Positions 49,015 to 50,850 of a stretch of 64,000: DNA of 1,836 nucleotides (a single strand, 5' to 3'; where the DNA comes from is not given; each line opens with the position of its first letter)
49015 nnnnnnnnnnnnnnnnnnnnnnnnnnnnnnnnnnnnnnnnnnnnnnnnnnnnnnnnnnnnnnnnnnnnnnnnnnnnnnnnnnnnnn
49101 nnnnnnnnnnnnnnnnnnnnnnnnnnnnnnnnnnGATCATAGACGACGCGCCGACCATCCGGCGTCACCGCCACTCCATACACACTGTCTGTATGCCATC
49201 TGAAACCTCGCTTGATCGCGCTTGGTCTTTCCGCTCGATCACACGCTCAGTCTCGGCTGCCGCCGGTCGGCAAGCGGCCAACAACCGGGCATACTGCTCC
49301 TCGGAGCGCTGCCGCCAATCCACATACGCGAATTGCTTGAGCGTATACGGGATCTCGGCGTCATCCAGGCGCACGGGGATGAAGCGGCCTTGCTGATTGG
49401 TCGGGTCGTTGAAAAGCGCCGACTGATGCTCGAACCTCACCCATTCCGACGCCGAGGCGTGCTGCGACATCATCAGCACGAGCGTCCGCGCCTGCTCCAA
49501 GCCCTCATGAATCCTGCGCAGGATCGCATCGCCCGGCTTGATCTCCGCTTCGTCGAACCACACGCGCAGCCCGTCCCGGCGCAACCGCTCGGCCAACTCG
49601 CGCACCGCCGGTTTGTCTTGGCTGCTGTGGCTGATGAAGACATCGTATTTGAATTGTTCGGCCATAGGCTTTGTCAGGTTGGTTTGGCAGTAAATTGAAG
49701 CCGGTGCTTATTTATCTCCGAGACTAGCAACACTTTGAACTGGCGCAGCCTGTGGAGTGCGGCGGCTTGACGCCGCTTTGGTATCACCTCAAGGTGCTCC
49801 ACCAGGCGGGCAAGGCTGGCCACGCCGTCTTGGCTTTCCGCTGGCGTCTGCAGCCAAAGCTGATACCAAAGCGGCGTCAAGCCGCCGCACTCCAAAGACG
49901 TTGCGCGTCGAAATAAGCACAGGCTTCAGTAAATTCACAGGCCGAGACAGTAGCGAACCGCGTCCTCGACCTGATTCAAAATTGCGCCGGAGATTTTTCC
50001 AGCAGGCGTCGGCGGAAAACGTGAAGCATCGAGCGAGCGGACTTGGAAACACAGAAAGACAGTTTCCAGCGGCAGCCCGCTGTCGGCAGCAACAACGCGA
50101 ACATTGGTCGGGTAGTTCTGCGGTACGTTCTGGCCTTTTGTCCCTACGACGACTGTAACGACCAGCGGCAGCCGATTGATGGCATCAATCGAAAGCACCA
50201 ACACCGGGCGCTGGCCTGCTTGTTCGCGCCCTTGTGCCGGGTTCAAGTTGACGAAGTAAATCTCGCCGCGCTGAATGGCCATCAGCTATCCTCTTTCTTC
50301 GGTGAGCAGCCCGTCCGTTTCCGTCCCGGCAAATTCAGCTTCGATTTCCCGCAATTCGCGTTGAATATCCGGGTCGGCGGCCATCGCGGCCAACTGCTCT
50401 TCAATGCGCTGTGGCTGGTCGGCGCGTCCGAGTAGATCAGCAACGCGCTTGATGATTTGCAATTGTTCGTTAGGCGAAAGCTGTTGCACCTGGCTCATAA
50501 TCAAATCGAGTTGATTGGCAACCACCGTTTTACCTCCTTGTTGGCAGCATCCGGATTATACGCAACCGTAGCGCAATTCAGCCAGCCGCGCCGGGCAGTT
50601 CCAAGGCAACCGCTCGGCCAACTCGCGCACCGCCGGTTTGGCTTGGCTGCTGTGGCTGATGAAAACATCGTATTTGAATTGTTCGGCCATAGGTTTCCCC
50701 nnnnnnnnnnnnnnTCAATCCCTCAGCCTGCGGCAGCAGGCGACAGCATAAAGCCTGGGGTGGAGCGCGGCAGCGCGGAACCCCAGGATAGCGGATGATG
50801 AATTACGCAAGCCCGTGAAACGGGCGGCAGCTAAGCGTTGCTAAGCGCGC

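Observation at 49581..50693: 88-bp duplicate of the TIR gene 5' end brackets a mazF/antitoxin cassette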

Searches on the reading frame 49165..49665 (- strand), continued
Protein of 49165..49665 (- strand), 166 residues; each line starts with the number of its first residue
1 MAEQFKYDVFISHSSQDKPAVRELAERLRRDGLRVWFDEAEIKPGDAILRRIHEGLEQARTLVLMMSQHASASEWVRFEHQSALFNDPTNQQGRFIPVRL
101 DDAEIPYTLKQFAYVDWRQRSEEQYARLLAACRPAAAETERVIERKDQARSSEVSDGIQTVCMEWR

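Call 43: search_protein_families(library=ncbifam, proteins=[window:49165-49665:-], max_evalue=0.01)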
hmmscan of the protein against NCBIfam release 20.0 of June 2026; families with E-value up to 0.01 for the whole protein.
window:49165-49665:- (166 aa): 2 families
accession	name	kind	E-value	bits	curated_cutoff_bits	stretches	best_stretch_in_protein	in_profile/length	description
NF042941.1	Retron_TIR_antiphage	equivalog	2.3e-21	76.2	600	1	5-123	338-461/464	TIR domain-containing anti-phage reverse transcriptase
NF058526.1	Thoeris_type3_ThcB4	equivalog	1.5e-06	27.3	220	1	9-84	130-206/375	Thoeris type III anti-phage system protein ThcB4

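Call 45: search_protein_families(library=padloc, proteins=[window:49165-49665:-], max_evalue=0.01)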
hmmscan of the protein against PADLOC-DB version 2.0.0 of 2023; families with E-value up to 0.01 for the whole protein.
window:49165-49665:- (166 aa): 26 families (the best 25 are shown)
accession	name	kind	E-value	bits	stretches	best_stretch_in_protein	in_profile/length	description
PDLC05062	PDC-S66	-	1.4e-22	78.5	1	3-98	145-240/282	-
PDLC02012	SAVED5--SAVED_TIR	-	1.4e-15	55.4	1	8-85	15-92/404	-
PDLC02421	Aga_TIR-PNTD1-PNTD2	-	8.3e-13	46.2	1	8-128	5-128/430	Class I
PDLC02403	Aga_TIR-PNTD1-PNTD2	-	1.7e-12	45.1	1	9-135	5-134/443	Class I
PDLC03957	bSEFIR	-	3e-12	45.1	1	6-57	38-92/412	-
PDLC00417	ThsB1|ThsB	-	5.6e-12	43.8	1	5-84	165-245/303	TIR-like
PDLC00426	ThsB1|ThsB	-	2.9e-10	38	1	4-80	235-318/352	TIR-like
PDLC02962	RT-TIR_XII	-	1e-09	35.8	1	5-117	344-461/478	single gene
PDLC00436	ThsB1|ThsB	-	8.6e-09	33.1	1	5-79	34-112/183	TIR-like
PDLC02416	Aga_REase-TIR-PNTD1-PNTD2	-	1.7e-08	31.6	1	9-143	158-288/572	Class I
PDLC00424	ThsB1|ThsB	-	3.4e-08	31.6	1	8-64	103-160/234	TIR-like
PDLC02961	RT-TIR_XII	-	3.6e-08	30.8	1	5-104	346-440/475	single gene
PDLC03015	TIR-NLR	-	6e-08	29.9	1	9-81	4-75/824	-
PDLC00422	ThsB1|ThsB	-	1.9e-07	28.8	1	3-79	37-119/194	TIR-like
PDLC00425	ThsB1|ThsB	-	1.4e-06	25.7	1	6-112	251-362/389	TIR-like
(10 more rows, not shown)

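Call 46: list_cluster_members(proteins=[P0001, P0121])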
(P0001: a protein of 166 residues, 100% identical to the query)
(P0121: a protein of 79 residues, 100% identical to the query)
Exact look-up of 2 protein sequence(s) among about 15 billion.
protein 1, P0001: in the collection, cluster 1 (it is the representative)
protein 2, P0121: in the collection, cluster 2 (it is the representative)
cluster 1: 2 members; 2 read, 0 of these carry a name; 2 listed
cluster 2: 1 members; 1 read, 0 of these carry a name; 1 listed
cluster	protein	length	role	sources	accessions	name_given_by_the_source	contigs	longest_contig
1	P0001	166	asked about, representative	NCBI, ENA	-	-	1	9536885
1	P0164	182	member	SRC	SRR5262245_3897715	-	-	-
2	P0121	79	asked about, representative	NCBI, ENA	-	-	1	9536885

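Call 67: search_protein_families(library=pfam, proteins=[L003:7211-7561:+, L003:7564-7977:+, L003:8566-9468:+], max_evalue=1)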
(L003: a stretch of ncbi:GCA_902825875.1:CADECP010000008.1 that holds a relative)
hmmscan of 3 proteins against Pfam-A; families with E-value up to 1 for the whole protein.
L003:7211-7561:+ (116 aa): 1 family
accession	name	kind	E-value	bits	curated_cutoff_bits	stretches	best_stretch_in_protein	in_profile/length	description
PF18929.5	DUF5678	-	0.00011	22.4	23.2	1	66-108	5-48/49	Family of unknown function (DUF5678)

L003:7564-7977:+ (137 aa): 2 families
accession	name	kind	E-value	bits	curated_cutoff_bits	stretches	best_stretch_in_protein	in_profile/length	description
PF13650.11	Asp_protease_2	-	0.0021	19.1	24.3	1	36-94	11-71/90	Aspartyl protease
PF13975.11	gag-asp_proteas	-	0.024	15.6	28.2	1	36-110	11-87/92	gag-polyprotein putative aspartyl protease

L003:8566-9468:+ (300 aa): 1 family
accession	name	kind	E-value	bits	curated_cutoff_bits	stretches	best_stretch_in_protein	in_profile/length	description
PF20275.3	CTD10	-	0.0049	17.8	28.1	1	199-299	29-134/134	C-terminal domain 10 of the ABC-three component (ABC-3C) systems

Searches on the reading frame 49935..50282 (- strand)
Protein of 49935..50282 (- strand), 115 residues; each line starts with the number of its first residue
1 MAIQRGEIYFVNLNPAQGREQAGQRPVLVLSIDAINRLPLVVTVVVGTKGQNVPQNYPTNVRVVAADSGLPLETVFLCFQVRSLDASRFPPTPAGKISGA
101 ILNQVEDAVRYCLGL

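Call 6: search_protein_families(library=pfam, proteins=[window:49935-50282:-], max_evalue=0.01)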
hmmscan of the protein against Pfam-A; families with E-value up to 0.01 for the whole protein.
window:49935-50282:- (115 aa): 1 family
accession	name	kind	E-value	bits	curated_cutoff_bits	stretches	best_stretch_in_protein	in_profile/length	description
PF02452.23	PemK_toxin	-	3.3e-23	82.4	23.1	1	4-111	1-107/109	PemK-like, MazF-like toxin of type II toxin-antitoxin system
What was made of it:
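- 49935..50282 (-): mazF/pemK-family toxin gene (115 aa). PF02452, 82.4 bits against a cut-off of 23.1 (call 6).
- Checked: mazF, 49935-50282 (PF02452, E = 3.3e-23, call 6)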

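Call 13: find_encoding_contigs(protein=window:49935-50282:-, flank=10000, max_places=10)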
Protein window:49935-50282:- (115 aa): no gene with exactly this product is on record in the collection.

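Call 21: find_related_loci(query=window:49938-50282:-, collection=genome_contigs, flank=6000)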
Query window:49938-50282:- (115 aa) in genome_contigs; peptide patterns used: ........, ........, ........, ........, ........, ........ (x = any residue, [..] = any of these).
600 stretches matched a pattern (row limit reached: there are more); 124 encode a relative of the query (tblastn E <= 1e-3); the best 80 are kept; 80 distinct loci.
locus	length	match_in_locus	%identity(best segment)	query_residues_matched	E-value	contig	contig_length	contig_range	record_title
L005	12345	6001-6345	83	1-115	3e-63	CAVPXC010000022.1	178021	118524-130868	MAG: uncultured Chloroflexia bacterium isolate MFD00032.bin.2.54 genome assembly, contig: contig_31006, whole genome sho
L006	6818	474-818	71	1-115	1e-57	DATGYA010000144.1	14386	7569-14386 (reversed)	MAG TPA_asm: Kamptonema sp. isolate SMAG_U10623 k141_217655, whole genome shotgun sequence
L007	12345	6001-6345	70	1-115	6e-57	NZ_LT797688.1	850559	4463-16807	Planktothrix sp. PCC 11201 isolate BBR_PRJEB10991, whole genome shotgun sequence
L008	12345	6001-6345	72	1-115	7e-57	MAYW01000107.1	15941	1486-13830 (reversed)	MAG: Candidatus Scalindua rubra isolate BSI-1 SCARUB_contig000107, whole genome shotgun sequence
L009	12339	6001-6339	76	1-113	9e-57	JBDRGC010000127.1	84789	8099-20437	MAG: Chloroflexota bacterium isolate MEGAHIT-group-1.410 k141_2813859, whole genome shotgun sequence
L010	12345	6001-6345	70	1-115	8e-57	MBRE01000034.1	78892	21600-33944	Oscillatoriales cyanobacterium USR001 contig_20, whole genome shotgun sequence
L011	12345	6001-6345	72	1-115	2e-56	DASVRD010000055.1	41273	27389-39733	MAG TPA_asm: Pyrinomonadaceae bacterium isolate SMAG_U3227 k141_25566, whole genome shotgun sequence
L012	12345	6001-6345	70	1-115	1e-56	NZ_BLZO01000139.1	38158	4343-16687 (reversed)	Okeania sp. KiyG1 sequence139, whole genome shotgun sequence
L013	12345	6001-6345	74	1-115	3e-56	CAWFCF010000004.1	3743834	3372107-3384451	MAG: uncultured Chloroflexia bacterium isolate MFD02416.bin.1.105 genome assembly, contig: contig_12136, whole genome sh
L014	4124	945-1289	71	1-115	4e-56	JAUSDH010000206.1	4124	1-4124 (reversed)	MAG: Candidatus Brocadiaceae bacterium isolate E14_concoct.bin.99 E14_k141_1307071, whole genome shotgun sequence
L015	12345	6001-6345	79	1-115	8e-56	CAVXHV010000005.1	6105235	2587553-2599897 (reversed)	MAG: uncultured Planctomycetota bacterium isolate MFD04463.bin.2.228 genome assembly, contig: contig_19085, whole genome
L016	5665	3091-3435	71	1-115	1e-55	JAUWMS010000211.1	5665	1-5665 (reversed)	MAG: Candidatus Latescibacterota bacterium isolate CSMAG_2404 CSMAG_2404_k141_242071_length_5665_cov_5.0000, whole genom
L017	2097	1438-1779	74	2-115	1e-56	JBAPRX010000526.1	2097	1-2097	MAG: Candidatus Promineifilaceae bacterium isolate MFD01065_ilm_asm_bin18 k127_282294, whole genome shotgun sequence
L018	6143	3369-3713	74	1-115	1e-55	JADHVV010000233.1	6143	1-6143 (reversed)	MAG: candidate division KSB1 bacterium isolate BS750m-G10 BS-750m-C26873, whole genome shotgun sequence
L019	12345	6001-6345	77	1-115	3e-55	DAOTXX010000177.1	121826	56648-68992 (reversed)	MAG TPA_asm: Thermoflexales bacterium isolate H21_290 k133_3076071, whole genome shotgun sequence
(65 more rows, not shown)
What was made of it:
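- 49935..50282 (-): Relatives at 70-83% aa identity occur across many phyla (call 21).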

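Call 43: search_protein_families(library=ncbifam, proteins=[window:49935-50282:-], max_evalue=0.01)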
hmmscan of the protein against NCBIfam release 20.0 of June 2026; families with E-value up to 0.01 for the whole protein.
window:49935-50282:- (115 aa): 3 families
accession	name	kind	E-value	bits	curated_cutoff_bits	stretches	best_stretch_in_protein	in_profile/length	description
NF007320.0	PRK09812.1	equivalog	5.4e-11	42.6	129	1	3-107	7-106/116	type II toxin-antitoxin system ChpB family toxin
NF052489.1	TAtMazFAgrob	equivalog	6.1e-11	42.2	150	1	4-87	7-85/118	type II toxin-antitoxin system toxin MazF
NF007386.0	PRK09907.1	equivalog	2.5e-09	37.1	120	1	5-111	9-108/111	endoribonuclease MazF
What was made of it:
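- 49935..50282 (-): NCBIfam ChpB/MazF hits fall below the equivalog cut-offs (call 43).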

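Call 45: search_protein_families(library=padloc, proteins=[window:49935-50282:-], max_evalue=0.01)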
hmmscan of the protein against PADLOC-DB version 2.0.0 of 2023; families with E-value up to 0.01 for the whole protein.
window:49935-50282:- (115 aa): 0 families

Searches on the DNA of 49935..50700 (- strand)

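Call 49: search_dna_similar(query=window:49935-50700:-, collection=plasmids, mode=distant, max_rows=10)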
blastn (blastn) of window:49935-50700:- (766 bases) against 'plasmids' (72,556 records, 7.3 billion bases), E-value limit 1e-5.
No match.

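Call 50: search_dna_similar(query=window:49935-50700:-, collection=phages, mode=distant, max_rows=10)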
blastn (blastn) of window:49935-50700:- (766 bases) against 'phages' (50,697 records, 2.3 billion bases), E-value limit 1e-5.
No match.
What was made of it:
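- Tried and rejected: The plasmid and phage collections gave no match to the cassette (calls 49, 50).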
